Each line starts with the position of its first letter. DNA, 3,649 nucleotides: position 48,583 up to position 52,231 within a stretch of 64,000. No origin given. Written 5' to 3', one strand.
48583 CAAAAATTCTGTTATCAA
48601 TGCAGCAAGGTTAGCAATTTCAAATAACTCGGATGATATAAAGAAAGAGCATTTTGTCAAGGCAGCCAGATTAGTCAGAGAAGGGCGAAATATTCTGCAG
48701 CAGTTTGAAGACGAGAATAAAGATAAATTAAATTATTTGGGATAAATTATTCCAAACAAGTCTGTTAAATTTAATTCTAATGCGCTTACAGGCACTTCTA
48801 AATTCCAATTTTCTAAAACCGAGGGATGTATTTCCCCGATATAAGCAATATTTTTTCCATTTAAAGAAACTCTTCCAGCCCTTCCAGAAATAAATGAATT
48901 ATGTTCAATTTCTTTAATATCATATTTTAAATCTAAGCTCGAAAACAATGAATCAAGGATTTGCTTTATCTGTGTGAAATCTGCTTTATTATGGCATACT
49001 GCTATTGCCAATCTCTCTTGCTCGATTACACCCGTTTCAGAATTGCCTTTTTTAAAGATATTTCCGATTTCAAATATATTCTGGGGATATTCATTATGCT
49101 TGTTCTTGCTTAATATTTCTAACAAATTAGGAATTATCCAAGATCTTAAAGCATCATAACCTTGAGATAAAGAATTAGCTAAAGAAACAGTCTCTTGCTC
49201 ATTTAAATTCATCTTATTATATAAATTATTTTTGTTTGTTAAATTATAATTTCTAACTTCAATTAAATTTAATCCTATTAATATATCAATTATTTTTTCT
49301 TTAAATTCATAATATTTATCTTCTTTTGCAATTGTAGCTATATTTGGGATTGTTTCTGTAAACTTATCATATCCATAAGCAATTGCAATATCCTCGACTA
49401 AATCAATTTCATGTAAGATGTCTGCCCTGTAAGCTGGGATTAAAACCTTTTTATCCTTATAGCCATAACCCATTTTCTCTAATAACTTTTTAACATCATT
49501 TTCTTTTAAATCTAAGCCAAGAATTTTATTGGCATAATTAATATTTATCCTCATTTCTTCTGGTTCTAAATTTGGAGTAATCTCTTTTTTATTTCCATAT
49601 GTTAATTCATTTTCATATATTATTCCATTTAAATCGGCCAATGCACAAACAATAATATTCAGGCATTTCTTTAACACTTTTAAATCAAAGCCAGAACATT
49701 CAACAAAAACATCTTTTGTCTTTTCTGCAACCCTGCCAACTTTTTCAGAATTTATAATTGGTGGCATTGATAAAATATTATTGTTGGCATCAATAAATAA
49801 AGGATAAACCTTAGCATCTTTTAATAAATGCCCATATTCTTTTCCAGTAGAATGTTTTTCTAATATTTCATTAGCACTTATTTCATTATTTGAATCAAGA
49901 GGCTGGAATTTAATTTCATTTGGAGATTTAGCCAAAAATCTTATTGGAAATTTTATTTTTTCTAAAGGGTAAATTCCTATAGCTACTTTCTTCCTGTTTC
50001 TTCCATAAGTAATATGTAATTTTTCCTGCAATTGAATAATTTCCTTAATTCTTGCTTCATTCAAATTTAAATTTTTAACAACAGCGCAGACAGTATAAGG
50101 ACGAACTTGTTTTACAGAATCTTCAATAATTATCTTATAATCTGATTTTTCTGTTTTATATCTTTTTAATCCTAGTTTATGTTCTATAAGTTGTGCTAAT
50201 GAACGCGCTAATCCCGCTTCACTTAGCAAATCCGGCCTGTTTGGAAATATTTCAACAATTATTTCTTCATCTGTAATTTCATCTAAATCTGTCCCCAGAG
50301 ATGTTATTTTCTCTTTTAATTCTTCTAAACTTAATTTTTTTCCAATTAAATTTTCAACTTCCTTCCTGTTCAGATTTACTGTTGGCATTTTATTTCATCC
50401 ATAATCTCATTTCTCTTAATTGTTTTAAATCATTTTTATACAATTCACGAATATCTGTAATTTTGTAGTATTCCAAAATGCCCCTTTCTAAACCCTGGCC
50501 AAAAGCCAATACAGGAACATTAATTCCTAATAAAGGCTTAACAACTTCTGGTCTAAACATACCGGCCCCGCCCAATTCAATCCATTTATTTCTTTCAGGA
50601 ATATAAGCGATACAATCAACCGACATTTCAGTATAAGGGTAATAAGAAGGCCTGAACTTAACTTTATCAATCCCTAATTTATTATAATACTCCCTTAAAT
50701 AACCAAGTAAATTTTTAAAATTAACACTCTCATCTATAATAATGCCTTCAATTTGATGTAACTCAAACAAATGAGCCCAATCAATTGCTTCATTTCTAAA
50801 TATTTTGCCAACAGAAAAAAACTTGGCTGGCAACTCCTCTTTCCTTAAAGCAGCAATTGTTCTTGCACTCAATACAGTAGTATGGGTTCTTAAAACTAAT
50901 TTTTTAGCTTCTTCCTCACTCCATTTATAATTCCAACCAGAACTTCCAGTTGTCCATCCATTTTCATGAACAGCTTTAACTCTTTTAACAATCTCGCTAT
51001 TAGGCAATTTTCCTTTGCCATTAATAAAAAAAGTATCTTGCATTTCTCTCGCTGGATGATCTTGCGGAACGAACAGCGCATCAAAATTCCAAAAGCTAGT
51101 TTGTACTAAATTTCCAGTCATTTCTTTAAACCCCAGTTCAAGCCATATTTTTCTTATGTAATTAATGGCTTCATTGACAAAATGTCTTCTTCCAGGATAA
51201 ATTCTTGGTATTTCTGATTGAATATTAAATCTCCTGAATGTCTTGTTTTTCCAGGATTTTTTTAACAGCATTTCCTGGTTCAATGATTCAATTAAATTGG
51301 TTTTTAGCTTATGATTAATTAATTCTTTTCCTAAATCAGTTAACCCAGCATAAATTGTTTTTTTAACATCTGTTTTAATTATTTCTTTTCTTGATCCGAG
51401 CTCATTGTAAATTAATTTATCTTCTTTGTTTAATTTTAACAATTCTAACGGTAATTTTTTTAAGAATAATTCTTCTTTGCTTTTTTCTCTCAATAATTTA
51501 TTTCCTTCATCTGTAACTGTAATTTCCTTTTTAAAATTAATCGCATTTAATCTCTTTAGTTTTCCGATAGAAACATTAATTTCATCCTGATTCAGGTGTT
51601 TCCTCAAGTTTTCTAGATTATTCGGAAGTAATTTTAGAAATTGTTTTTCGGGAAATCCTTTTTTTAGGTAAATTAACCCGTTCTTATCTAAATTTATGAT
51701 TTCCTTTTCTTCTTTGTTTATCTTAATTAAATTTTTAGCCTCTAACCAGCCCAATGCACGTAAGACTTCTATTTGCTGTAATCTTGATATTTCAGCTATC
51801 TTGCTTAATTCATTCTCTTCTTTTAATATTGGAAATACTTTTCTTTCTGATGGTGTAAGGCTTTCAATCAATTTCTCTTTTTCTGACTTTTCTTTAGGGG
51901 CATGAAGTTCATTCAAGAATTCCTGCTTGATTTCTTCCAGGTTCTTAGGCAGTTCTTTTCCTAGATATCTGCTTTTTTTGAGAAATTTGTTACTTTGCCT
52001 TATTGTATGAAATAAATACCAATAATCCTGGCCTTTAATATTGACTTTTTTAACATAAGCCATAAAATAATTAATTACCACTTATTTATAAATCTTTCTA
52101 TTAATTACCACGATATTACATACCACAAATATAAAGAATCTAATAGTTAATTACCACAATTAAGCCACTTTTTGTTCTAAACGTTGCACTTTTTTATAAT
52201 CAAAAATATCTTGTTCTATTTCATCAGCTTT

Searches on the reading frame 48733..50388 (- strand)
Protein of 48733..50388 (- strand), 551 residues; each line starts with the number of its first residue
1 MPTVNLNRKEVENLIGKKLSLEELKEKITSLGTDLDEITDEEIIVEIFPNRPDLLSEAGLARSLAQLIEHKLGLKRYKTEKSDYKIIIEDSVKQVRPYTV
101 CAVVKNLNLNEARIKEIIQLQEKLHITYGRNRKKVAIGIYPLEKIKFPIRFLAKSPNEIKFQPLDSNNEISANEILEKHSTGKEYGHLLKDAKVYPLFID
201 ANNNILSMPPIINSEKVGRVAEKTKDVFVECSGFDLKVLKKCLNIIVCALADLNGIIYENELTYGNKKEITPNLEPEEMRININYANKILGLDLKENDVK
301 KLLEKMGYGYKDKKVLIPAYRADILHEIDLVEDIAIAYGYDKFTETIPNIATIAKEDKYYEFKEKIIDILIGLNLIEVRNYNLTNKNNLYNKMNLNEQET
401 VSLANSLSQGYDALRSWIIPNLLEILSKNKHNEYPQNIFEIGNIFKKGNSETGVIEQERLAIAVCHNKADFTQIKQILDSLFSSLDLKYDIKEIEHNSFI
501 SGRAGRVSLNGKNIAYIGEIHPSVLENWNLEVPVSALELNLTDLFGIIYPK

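Call 32: search_protein_families(library=pfam, proteins=[window:48733-50388:-], max_evalue=0.00001)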
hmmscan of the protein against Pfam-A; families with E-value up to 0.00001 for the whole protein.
window:48733-50388:- (551 aa): 4 families
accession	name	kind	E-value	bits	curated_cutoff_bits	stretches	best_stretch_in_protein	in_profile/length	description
PF17759.6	tRNA_synthFbeta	-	3.6e-46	157.8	22.4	1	345-541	3-214/214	Phenylalanyl tRNA synthetase beta chain CLM domain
PF03484.21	B5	-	3.2e-27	95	28.6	1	280-340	2-67/67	tRNA synthetase B5 domain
PF18262.7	PhetRS_B1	-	1.9e-08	34.9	26.8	1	1-65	1-78/83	Phe-tRNA synthetase beta subunit B1 domain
PF03483.22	B3_4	-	4.2e-06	26.9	29.3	1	113-237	34-130/174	B3/4 domain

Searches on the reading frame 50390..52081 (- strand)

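Call 32: search_protein_families(library=pfam, proteins=[window:50390-52081:-], max_evalue=0.00001)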
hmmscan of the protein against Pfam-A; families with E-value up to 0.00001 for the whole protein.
window:50390-52081:- (563 aa): 1 family
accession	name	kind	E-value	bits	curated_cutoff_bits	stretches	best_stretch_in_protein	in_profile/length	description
PF01409.25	tRNA-synt_2d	-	1.9e-79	267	19.8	1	285-557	2-245/246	tRNA synthetases class II core domain (F)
